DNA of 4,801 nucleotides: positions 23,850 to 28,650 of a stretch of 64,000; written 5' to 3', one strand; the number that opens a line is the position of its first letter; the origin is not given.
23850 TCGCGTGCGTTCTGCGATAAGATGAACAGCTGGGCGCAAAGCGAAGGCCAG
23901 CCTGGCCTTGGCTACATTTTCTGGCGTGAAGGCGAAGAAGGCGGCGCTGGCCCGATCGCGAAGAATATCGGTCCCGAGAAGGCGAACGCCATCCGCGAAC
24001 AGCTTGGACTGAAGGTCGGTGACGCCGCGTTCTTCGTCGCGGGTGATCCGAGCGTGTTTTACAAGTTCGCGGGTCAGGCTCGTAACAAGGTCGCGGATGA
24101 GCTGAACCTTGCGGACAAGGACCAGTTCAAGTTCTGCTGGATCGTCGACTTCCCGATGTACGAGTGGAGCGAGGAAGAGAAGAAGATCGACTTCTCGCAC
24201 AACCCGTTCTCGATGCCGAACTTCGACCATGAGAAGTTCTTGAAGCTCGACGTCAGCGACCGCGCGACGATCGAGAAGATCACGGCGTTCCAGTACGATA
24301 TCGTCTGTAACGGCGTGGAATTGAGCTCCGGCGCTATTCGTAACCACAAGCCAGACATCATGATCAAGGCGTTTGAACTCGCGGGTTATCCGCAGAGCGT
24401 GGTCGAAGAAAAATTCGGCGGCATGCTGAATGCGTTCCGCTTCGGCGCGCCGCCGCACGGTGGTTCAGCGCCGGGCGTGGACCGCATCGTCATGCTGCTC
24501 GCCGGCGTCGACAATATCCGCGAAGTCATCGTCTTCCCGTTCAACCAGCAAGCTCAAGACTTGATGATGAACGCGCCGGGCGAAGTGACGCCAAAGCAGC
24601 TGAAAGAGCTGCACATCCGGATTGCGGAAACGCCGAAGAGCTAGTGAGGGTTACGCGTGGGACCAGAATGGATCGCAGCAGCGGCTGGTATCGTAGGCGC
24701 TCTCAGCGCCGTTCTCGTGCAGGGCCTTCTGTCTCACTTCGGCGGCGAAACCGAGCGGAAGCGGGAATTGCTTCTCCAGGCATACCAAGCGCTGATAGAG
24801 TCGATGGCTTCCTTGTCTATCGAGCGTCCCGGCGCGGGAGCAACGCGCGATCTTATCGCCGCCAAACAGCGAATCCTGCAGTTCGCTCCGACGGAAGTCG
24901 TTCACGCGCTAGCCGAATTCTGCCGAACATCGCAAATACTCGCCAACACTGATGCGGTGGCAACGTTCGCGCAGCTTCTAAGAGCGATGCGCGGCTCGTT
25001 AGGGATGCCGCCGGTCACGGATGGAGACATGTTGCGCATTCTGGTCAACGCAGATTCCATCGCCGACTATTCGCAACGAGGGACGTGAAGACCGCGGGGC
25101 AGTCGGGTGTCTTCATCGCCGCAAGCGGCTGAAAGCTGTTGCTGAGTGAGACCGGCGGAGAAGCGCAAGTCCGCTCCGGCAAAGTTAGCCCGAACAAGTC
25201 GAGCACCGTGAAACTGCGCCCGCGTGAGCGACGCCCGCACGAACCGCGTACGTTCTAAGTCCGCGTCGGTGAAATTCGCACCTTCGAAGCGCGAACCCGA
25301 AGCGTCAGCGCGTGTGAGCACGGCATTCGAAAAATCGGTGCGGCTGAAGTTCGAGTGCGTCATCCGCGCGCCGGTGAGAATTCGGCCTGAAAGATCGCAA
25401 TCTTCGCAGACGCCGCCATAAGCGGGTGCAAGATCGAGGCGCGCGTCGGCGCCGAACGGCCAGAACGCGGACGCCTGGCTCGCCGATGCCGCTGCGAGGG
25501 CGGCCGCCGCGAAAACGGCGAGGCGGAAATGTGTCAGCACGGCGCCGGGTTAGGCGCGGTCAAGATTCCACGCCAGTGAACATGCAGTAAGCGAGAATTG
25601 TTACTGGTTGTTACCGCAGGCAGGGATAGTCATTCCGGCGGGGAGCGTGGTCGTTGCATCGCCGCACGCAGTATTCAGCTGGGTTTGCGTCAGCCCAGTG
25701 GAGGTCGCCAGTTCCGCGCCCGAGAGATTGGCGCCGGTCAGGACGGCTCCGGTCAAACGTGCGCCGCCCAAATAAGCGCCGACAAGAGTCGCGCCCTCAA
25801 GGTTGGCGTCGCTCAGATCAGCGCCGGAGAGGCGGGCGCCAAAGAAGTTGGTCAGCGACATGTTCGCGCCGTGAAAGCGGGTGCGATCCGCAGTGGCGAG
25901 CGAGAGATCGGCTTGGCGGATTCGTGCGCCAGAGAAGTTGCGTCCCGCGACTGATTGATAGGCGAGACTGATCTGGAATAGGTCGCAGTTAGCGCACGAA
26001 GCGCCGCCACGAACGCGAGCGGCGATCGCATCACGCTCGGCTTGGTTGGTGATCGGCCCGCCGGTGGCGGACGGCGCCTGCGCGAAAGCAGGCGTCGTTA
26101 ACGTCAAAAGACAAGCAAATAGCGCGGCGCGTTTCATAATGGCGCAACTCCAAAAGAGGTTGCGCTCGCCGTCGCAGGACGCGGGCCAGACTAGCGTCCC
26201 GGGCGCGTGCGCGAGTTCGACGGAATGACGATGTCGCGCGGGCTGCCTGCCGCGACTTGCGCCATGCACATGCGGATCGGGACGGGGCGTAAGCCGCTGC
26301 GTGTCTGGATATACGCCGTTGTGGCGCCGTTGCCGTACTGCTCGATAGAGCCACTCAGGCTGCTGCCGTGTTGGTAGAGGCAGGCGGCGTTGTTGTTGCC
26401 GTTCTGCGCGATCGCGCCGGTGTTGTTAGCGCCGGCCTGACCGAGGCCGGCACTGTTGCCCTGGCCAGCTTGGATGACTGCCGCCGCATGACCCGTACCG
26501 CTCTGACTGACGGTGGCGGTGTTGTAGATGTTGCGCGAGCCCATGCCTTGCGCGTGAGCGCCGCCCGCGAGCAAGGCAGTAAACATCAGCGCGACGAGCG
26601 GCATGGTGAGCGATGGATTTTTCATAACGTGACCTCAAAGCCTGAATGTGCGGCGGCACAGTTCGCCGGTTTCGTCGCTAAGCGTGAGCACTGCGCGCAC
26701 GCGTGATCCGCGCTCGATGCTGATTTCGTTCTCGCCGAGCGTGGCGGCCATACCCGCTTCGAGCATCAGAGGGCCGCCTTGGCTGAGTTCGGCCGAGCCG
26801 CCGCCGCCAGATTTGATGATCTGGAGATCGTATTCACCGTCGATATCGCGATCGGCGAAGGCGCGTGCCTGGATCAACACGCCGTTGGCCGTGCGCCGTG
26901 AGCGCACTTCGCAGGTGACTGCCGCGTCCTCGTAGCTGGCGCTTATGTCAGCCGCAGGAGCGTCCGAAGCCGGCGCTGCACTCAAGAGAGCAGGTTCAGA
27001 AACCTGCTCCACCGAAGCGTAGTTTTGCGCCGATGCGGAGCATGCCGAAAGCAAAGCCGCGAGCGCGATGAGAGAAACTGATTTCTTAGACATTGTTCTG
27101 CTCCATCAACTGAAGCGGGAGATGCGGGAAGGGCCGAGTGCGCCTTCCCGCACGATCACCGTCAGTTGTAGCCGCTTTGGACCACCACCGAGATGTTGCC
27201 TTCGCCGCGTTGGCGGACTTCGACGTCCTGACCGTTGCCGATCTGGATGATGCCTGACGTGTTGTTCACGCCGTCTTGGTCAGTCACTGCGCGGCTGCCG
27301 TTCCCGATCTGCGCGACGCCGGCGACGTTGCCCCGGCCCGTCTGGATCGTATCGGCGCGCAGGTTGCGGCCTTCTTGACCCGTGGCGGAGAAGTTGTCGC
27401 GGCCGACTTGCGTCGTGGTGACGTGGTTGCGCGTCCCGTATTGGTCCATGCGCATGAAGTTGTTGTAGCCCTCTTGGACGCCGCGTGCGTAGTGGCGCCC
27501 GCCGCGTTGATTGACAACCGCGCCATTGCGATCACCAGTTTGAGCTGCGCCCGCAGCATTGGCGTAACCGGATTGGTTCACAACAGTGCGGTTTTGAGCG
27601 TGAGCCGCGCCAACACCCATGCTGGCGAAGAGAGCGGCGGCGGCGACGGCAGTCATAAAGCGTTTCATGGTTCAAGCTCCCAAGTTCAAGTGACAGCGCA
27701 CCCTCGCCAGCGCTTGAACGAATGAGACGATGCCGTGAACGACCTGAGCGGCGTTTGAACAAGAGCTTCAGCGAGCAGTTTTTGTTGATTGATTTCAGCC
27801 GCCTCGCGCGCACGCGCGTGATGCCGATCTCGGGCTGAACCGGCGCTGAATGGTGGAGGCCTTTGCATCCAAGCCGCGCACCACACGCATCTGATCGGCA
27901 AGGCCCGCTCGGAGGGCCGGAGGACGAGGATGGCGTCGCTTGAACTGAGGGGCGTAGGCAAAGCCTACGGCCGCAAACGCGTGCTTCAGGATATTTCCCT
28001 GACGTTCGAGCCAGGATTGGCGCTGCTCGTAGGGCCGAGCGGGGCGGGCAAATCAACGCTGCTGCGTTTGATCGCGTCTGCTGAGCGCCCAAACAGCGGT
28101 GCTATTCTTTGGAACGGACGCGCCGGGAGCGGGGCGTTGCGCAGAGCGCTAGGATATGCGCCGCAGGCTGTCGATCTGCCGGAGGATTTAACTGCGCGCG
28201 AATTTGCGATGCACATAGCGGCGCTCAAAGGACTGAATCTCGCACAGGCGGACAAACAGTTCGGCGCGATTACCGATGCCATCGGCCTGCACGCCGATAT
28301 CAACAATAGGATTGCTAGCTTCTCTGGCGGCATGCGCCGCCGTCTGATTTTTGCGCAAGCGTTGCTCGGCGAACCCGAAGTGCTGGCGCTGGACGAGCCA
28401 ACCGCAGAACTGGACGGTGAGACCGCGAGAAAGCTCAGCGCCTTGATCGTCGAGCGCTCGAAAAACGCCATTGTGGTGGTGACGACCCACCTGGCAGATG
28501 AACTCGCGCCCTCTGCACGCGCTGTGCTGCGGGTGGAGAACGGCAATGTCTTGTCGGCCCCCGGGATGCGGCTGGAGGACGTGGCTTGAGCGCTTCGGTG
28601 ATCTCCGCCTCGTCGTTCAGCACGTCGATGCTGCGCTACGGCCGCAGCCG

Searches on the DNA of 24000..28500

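Call 17: search_rna_families(source=window, start=24000, end=28500, threshold=evalue, max_evalue=1)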
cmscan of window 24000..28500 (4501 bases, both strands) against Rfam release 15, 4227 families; matches with E-value up to 1: 0.
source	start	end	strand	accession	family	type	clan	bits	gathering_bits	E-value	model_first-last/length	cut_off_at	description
